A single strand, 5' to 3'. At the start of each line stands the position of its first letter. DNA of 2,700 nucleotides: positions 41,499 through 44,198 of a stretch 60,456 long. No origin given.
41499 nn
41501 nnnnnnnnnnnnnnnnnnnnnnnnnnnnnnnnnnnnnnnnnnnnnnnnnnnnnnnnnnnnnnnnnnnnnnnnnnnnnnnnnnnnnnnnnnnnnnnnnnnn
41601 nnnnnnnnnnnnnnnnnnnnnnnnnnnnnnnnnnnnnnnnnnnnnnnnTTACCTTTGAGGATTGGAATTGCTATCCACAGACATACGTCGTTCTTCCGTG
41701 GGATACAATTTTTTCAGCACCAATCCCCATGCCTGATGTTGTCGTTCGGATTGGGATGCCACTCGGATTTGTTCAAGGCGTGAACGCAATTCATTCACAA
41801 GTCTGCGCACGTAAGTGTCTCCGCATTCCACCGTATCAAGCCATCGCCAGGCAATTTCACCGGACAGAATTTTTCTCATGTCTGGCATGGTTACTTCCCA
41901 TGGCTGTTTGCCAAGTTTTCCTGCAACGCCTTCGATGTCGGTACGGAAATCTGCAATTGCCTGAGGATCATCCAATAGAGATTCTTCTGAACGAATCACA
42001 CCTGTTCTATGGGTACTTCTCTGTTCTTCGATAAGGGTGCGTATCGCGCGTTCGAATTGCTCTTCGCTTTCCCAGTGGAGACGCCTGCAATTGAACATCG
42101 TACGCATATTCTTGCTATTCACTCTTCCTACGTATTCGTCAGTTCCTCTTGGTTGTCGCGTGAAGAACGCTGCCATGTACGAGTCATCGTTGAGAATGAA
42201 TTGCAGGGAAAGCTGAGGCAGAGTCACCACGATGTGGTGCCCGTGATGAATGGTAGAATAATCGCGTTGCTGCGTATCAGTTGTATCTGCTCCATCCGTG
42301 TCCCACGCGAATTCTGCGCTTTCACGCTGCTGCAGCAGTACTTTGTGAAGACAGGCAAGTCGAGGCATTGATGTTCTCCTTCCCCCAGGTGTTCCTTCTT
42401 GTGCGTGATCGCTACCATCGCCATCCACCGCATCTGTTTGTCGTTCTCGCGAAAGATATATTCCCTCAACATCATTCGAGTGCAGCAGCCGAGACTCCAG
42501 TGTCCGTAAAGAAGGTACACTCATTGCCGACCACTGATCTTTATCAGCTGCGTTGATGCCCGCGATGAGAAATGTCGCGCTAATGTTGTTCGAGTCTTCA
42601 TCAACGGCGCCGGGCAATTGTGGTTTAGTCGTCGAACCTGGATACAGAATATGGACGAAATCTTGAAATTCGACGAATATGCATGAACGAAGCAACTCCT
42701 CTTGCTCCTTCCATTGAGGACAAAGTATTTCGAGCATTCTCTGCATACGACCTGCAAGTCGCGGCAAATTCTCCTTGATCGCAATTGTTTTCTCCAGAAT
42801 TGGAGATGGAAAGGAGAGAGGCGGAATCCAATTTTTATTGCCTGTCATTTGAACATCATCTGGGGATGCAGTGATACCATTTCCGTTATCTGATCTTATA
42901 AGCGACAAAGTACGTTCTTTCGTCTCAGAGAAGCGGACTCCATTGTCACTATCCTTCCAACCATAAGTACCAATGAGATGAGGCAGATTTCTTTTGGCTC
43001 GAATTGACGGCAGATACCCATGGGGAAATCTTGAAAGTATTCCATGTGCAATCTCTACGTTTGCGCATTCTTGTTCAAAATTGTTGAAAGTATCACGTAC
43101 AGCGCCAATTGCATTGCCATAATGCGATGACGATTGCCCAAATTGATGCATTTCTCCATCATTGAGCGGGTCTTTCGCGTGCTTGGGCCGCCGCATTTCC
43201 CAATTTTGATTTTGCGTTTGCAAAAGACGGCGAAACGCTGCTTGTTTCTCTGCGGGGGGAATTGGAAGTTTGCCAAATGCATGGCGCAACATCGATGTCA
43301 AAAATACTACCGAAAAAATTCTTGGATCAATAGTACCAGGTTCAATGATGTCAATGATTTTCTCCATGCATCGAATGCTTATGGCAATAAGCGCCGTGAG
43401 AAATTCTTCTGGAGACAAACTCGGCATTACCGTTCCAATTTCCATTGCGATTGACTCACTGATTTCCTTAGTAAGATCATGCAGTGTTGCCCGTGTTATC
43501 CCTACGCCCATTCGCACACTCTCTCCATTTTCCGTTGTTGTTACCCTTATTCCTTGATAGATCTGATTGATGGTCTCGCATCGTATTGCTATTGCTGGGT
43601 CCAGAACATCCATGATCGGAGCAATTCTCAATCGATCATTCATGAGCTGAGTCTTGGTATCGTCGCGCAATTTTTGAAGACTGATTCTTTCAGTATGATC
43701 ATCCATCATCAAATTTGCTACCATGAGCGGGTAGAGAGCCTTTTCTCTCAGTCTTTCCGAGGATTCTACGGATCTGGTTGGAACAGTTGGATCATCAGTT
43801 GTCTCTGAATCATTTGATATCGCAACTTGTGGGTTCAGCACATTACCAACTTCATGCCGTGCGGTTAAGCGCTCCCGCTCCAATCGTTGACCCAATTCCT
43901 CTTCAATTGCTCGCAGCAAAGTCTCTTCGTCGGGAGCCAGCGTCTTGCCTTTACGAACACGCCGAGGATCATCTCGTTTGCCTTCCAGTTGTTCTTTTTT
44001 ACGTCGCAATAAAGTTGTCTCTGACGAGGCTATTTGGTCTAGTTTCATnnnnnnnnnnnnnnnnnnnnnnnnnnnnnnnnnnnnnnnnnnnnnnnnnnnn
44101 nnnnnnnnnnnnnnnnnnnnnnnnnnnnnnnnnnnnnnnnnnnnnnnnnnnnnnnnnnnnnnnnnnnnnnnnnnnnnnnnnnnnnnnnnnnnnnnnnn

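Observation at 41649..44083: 799-aa orphan with a near-consensus promoter placed for a leaderless mRNA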

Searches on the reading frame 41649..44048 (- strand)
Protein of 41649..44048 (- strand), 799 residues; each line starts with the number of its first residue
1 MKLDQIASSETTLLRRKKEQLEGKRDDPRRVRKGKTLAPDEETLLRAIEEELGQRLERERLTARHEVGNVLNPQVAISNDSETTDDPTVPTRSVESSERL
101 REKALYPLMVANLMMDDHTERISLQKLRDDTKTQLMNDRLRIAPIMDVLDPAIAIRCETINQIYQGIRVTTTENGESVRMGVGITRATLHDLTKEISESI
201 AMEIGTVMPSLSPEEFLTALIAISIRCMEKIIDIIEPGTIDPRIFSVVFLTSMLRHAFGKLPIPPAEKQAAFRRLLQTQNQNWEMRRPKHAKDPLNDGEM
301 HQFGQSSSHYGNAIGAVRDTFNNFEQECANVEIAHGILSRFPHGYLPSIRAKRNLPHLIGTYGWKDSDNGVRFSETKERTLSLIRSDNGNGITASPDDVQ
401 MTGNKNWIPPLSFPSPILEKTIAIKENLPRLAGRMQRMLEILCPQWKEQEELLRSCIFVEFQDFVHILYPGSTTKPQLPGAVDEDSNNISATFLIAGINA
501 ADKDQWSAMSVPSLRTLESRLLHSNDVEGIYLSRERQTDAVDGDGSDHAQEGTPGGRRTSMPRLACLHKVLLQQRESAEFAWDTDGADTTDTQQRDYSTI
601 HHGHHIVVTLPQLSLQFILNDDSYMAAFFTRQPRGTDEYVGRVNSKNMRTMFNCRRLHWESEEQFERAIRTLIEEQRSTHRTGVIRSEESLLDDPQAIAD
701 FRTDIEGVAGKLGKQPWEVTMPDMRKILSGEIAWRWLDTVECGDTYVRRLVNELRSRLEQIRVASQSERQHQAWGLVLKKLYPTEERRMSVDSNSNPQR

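Call 3: search_protein_families(library=pfam, proteins=[window:41649-44048:-], max_evalue=1)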
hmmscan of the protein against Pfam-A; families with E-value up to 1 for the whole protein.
window:41649-44048:- (799 aa): 2 families
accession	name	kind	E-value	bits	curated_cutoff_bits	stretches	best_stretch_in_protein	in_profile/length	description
PF13596.12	PAS_10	-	0.033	15.3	22.1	1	613-708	8-98/106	PAS domain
PF01517.23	HDV_ag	-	0.18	12.2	27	1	15-70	107-165/187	Hepatitis delta virus delta antigen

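Call 6: search_protein_families(library=ncbifam, proteins=[window:41649-44048:-], max_evalue=0.1)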
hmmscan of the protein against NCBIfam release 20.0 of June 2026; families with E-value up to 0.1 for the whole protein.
window:41649-44048:- (799 aa): 1 family
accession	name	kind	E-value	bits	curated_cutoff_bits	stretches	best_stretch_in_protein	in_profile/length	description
TIGR02697.1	WPE_wolbac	domain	0.089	12.8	27.55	0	387-409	9-29/36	WPE palindromic element domain-containing protein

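Call 7: search_protein_families(library=padloc, proteins=[window:41649-44048:-], max_evalue=0.1)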
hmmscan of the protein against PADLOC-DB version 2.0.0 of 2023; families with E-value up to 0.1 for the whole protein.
window:41649-44048:- (799 aa): 1 family
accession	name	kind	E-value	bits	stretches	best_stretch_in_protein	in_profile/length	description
PDLC03608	REase_MTase_IIG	-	0.055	10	1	613-676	115-176/614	Type IIG restriction enzyme-methyltransferase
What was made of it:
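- On Known or candidate anti-phage defence proteins (PADLOC-DB 2.0): Best E = 0.055 for the window protein (call 7).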

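Call 8: find_homologous_proteins(query=window:41649-44048:-, max_evalue=0.001)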
Query window:41649-44048:- (799 aa): 1 proteins with E <= 0.001 among 8000 candidates.
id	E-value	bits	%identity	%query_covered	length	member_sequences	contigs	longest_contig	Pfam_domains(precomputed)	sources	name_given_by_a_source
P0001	0.0e+0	1818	100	100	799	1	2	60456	-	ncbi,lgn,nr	ncbi:hypothetical protein HY285_04885 [Candidatus Peregrinibacteria bacterium]|nr:hypothetical prote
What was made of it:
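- Checked: 'Orphan': the word-indexed search finds only the protein itself (call 8).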

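Call 11: search_protein_families(library=phrogs, proteins=[window:41649-44048:-], max_evalue=0.1)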
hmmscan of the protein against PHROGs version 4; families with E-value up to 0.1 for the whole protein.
window:41649-44048:- (799 aa): 0 families

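Call 13: find_encoding_contigs(protein=P0001, flank=10000, max_places=6)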
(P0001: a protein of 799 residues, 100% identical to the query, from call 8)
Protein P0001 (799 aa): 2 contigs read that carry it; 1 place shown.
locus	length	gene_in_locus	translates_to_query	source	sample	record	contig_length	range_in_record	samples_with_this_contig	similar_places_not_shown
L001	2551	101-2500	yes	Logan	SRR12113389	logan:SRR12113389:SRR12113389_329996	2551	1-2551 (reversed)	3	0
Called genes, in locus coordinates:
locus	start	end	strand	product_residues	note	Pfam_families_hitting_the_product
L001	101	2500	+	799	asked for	-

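Call 16: search_protein_representatives(protein=window:41649-44048:-)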
Query: 799 residues. Proteins with E-value up to 0.001 (for the whole library): 25; up to 1e-10: 18; up to 1e-30: 2. The best 25 are listed.
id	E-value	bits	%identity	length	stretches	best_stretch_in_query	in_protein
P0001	0.0e+00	1818.2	100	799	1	1-799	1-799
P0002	1.8e-46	175.5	33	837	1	419-787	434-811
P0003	1.7e-22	96.2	31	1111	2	406-681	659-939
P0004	5.2e-20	88.0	24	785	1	409-765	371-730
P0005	6.1e-19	84.5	30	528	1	502-754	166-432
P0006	2.4e-18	82.5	29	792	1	426-754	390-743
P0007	7.7e-17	77.5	30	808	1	424-767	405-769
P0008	5.5e-16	74.7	25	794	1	432-752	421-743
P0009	1.4e-14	70.1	28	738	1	497-753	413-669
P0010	9.4e-14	67.3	27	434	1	489-755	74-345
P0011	5.1e-13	64.9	28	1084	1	489-754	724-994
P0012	5.2e-13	64.9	32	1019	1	491-754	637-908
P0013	8.4e-13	64.2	28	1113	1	510-738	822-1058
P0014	4.7e-12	61.7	27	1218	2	412-763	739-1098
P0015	8.0e-12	60.9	26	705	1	511-788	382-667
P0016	1.1e-11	60.5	28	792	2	418-746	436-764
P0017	3.7e-11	58.7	27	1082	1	493-755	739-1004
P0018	1.0e-10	57.3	27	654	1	438-763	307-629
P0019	1.2e-08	50.5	23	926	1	423-759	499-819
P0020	1.3e-08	50.3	26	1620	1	423-731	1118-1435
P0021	1.1e-07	47.2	27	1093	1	500-756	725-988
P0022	1.4e-07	46.9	24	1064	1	457-755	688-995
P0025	4.7e-04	35.2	22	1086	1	421-720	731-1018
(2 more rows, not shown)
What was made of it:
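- Checked: The exhaustive HMMER search finds 24 relatives at E from 1.8e-46 to 5e-4 (call 16).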

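Call 17: search_protein_families(library=pfam, proteins=[P0002, P0003, P0004, P0005, P0006, P0007, P0008, P0009, P0011, P0012], max_evalue=0.01)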
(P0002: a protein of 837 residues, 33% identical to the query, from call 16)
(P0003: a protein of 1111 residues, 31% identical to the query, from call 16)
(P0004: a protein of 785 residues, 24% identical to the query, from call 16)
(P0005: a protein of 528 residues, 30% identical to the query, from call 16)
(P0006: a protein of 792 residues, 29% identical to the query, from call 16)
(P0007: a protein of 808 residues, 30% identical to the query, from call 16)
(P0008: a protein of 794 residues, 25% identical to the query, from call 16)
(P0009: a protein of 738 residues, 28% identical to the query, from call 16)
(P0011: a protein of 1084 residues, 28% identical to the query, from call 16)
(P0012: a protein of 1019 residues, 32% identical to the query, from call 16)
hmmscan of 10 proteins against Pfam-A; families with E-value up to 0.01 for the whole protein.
P0002 (837 aa): 0 families

P0003 (1111 aa): 0 families

P0004 (785 aa): 0 families

P0005 (528 aa): 0 families

P0006 (792 aa): 0 families

P0007 (808 aa): 0 families

P0008 (794 aa): 0 families

P0009 (738 aa): 0 families

P0011 (1084 aa): 0 families

P0012 (1019 aa): 0 families

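Call 18: search_protein_families(library=pfam, proteins=[P0013, P0014, P0015, P0016, P0017, P0019, P0020, P0021, P0022], max_evalue=0.01)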
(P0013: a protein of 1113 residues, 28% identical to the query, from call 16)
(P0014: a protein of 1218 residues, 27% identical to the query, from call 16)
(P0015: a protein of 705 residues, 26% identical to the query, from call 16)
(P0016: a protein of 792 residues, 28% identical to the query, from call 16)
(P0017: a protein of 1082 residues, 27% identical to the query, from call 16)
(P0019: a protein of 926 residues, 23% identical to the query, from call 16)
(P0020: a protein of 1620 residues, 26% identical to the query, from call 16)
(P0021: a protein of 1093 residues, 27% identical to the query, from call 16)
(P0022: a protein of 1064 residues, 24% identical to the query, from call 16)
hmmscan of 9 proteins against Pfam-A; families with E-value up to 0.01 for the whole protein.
P0013 (1113 aa): 0 families

P0014 (1218 aa): 0 families

P0015 (705 aa): 0 families

P0016 (792 aa): 0 families

P0017 (1082 aa): 1 family
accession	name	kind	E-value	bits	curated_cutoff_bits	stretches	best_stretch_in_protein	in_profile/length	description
PF09748.14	Med10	-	0.0087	16.4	23.3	0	882-923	70-111/119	Transcription factor subunit Med10 of Mediator complex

P0019 (926 aa): 0 families

P0020 (1620 aa): 0 families

P0021 (1093 aa): 0 families

P0022 (1064 aa): 0 families

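Call 21: list_cluster_members(proteins=[P0002, P0003, P0004, P0005, P0006, P0007, P0008, P0009, P0011, P0014])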
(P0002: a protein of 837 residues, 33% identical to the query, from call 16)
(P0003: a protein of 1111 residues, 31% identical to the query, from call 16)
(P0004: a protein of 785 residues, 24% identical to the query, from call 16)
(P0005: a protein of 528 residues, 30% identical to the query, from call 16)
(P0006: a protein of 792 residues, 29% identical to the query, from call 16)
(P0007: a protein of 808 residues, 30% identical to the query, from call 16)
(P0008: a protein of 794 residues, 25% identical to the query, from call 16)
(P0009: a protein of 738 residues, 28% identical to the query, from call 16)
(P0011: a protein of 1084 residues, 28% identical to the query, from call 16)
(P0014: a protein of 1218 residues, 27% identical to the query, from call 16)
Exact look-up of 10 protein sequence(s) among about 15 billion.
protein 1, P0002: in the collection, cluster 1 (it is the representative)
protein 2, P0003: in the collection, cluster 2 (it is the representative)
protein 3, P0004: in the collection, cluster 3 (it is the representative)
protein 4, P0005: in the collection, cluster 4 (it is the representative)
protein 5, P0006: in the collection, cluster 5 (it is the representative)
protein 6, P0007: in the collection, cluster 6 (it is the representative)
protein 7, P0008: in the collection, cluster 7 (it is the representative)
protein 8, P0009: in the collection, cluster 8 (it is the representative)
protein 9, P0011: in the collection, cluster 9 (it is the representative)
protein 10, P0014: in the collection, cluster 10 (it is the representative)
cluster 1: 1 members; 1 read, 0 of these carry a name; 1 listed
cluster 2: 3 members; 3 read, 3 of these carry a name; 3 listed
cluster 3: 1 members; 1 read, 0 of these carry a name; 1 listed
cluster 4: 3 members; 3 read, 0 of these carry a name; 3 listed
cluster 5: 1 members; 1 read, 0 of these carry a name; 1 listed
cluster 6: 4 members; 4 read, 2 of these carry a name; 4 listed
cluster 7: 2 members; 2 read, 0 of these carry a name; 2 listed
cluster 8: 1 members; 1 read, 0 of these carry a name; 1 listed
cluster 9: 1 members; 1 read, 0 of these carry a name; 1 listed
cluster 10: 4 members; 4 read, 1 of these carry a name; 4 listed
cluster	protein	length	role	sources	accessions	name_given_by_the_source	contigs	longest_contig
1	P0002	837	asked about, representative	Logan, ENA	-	-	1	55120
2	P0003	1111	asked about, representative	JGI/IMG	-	hypothetical protein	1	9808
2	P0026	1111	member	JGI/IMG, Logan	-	hypothetical protein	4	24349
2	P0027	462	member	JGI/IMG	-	hypothetical protein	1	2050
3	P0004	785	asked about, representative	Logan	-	-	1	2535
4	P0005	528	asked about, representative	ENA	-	-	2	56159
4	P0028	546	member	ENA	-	-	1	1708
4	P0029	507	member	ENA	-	-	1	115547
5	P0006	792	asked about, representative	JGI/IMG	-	-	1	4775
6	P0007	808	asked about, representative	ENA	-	-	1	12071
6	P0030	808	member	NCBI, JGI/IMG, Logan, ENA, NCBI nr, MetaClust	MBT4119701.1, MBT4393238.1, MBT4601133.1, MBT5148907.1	MAG: hypothetical protein HOG89_01065 [Candidatus Peribacter sp.] | hypothetical protein | hypothetical protein [Candidatus Peribacter sp.]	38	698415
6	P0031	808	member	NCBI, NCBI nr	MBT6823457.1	MAG: hypothetical protein HOA54_03890 [Candidatus Peribacter sp.] | hypothetical protein [Candidatus Peribacter sp.]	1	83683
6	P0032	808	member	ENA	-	-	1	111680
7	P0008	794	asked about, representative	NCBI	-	-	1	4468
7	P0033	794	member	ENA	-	-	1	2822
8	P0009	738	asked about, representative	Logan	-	-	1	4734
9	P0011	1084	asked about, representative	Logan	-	-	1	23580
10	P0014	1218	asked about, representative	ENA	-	-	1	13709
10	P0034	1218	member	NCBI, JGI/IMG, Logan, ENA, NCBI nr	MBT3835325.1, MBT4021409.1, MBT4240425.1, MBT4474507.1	hypothetical protein HOF56_03705 [Candidatus Peribacteria bacterium] | hypothetical protein | hypothetical protein [Candidatus Peribacteria bacterium]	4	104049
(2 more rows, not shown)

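Call 22: find_encoding_contigs(protein=P0002, flank=10000, max_places=3)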
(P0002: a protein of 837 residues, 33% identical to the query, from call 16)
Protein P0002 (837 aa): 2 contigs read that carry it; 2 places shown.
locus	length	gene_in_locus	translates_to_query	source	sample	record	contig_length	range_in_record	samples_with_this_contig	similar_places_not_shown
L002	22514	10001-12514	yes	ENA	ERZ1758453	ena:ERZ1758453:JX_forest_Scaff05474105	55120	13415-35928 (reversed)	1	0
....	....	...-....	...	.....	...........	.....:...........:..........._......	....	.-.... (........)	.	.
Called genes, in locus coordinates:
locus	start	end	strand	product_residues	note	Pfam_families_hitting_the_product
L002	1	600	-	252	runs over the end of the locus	PF00318:Ribosomal_S2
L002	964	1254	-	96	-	-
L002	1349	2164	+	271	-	-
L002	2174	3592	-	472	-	PF28494:GlyRS_ins_1 (faint), PF00587:tRNA-synt_2b, PF03129:HGTP_anticodon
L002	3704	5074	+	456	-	PF13367:PrsW-protease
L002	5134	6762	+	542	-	PF22694:CtpB_N-like (weak), PF00595:PDZ (weak), PF13180:PDZ_2 (weak), PF17820:PDZ_6, PF03572:Peptidase_S41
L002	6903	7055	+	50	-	-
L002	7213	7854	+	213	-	PF09335:VTT_dom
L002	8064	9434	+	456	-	PF02874:ATP-synt_ab_N, PF00006:ATP-synt_ab, PF22919:ATP-synt_VA_C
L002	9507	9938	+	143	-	PF02823:ATP-synt_DE_N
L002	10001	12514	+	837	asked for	-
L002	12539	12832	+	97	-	PF09527:ATPase_gene1 (weak)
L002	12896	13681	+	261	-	PF00119:ATP-synt_A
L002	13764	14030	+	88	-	PF00137:ATP-synt_C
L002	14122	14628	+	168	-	PF00430:ATP-synt_B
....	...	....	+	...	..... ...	-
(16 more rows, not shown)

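Call 23: find_encoding_contigs(protein=P0030, flank=10000, max_places=3)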
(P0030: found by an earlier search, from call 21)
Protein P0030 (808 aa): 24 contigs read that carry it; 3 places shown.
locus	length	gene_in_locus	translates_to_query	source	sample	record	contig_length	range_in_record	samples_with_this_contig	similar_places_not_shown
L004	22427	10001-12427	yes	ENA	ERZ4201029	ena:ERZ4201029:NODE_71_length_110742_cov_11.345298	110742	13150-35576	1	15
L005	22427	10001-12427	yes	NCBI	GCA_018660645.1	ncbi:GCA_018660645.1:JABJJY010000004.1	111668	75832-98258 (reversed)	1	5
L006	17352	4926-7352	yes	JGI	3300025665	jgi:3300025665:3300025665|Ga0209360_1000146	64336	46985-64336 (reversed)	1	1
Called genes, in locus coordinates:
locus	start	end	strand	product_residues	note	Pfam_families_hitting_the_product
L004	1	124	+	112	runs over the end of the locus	PF10066:DUF2304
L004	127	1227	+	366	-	PF13439:Glyco_transf_4, PF20706:GT4-conflict, PF00534:Glycos_transf_1, PF13692:Glyco_trans_1_4, PF13524:Glyco_trans_1_2 (weak)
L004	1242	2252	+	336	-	PF13439:Glyco_transf_4, PF13579:Glyco_trans_4_4 (faint), PF20706:GT4-conflict (weak), PF00534:Glycos_transf_1, PF13692:Glyco_trans_1_4, PF13524:Glyco_trans_1_2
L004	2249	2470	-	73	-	-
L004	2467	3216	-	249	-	PF00483:NTP_transferase, PF12804:NTP_transf_3 (weak)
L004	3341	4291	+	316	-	PF01073:3Beta_HSD, PF01370:Epimerase, PF02719:Polysacc_synt_2, PF04321:RmlD_sub_bind, PF07993:NAD_binding_4, PF13460:NAD_binding_10 (weak), PF16363:GDP_Man_Dehyd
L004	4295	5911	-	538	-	PF00027:cNMP_binding (weak)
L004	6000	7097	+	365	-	PF20706:GT4-conflict (faint), PF13439:Glyco_transf_4, PF13579:Glyco_trans_4_4 (weak), PF00534:Glycos_transf_1, PF13692:Glyco_trans_1_4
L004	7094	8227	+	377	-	PF13439:Glyco_transf_4, PF13579:Glyco_trans_4_4, PF20706:GT4-conflict (weak), PF00534:Glycos_transf_1, PF13692:Glyco_trans_1_4, PF13524:Glyco_trans_1_2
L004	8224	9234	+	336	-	PF00534:Glycos_transf_1, PF13692:Glyco_trans_1_4, PF13524:Glyco_trans_1_2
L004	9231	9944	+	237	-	PF00535:Glycos_transf_2, PF10111:Glyco_tranf_2_2 (weak), PF13641:Glyco_tranf_2_3 (weak)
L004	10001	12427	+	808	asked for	-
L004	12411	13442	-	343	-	-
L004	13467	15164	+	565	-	-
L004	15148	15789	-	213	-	-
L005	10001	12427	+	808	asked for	-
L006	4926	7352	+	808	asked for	-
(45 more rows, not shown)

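Call 24: find_encoding_contigs(protein=P0034, flank=8000, max_places=2)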
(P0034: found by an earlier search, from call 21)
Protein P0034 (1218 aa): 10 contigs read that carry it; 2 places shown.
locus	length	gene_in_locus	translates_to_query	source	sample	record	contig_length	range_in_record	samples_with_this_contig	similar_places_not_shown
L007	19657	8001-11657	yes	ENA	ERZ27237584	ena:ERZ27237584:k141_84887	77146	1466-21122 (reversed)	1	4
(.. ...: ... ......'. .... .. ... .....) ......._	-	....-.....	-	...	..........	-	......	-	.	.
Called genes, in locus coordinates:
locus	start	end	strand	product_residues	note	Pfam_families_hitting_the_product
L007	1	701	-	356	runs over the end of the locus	PF03033:Glyco_transf_28, PF04101:Glyco_tran_28_C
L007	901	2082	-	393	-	PF01098:FTSW_RODA_SPOVE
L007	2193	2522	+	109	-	PF01252:Peptidase_A8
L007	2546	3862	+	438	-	PF00275:EPSP_synthase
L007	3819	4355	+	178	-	PF13483:Lactamase_B_3 (weak)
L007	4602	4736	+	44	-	-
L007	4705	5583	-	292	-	PF15887:Peptidase_Mx (weak)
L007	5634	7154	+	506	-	PF01938:TRAM (weak), PF05958:tRNA_U5-meth_tr, PF03602:Cons_hypoth95 (weak), PF13847:Methyltransf_31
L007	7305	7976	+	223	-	PF01135:PCMT, PF13489:Methyltransf_23, PF13649:Methyltransf_25 (weak)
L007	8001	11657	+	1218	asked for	-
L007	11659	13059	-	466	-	PF02397:Bac_transf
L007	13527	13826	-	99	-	-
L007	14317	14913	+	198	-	-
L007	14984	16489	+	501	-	PF02142:MGS, PF01808:AICARFT_IMPCHas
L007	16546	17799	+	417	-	PF02403:Seryl_tRNA_N, PF00587:tRNA-synt_2b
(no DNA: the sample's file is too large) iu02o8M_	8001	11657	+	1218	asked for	-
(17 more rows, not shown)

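Call 25: find_encoding_contigs(protein=P0029, flank=8000, max_places=2)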
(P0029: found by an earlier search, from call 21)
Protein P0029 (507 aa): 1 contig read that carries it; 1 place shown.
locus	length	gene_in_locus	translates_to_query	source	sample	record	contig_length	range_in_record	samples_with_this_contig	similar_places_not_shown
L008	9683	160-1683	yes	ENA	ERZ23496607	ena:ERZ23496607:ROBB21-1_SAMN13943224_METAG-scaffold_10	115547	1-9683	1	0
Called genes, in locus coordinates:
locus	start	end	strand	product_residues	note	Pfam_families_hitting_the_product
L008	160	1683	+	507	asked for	-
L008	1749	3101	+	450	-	PF13231:PMT_2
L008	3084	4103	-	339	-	-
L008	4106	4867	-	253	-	PF02353:CMAS (weak), PF10017:Methyltransf_33 (weak), PF01209:Ubie_methyltran, PF13489:Methyltransf_23, PF13847:Methyltransf_31, PF08241:Methyltransf_11, PF08242:Methyltransf_12, PF13649:Methyltransf_25, +1 more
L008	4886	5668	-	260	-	PF00535:Glycos_transf_2, PF10111:Glyco_tranf_2_2 (weak)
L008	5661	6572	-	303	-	PF00534:Glycos_transf_1, PF13692:Glyco_trans_1_4, PF13524:Glyco_trans_1_2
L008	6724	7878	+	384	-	PF13439:Glyco_transf_4, PF13579:Glyco_trans_4_4 (weak), PF00534:Glycos_transf_1, PF13692:Glyco_trans_1_4, PF13524:Glyco_trans_1_2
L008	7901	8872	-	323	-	PF00657:Lipase_GDSL (weak), PF13472:Lipase_GDSL_2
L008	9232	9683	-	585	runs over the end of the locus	PF02543:Carbam_trans_N, PF16861:Carbam_trans_C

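Call 26: find_encoding_contigs(protein=P0011, flank=8000, max_places=2)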
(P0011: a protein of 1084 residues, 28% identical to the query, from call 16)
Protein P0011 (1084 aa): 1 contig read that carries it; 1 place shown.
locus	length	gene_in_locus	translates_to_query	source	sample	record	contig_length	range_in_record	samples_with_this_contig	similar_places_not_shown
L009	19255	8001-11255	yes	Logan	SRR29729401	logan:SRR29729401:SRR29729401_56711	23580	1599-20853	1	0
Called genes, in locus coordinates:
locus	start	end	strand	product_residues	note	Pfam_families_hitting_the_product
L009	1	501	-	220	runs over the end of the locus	PF02163:Peptidase_M50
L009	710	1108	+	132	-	PF00472:RF-1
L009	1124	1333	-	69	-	PF00830:Ribosomal_L28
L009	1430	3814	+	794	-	PF01588:tRNA_bind, PF03483:B3_4, PF03484:B5, PF17759:tRNA_synthFbeta, PF03147:FDX-ACB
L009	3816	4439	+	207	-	PF05175:MTS (weak)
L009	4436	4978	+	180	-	PF01923:Cob_adeno_trans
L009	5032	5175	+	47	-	PF00468:Ribosomal_L34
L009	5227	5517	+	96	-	-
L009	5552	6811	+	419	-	PF00675:Peptidase_M16, PF05193:Peptidase_M16_C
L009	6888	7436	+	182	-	-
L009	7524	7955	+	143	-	PF00334:NDK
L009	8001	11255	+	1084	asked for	-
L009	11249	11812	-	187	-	PF08984:DUF1858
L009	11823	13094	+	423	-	PF22694:CtpB_N-like, PF13180:PDZ_2 (weak), PF17820:PDZ_6, PF03572:Peptidase_S41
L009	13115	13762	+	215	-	PF00075:RNase_H, PF13456:RVT_3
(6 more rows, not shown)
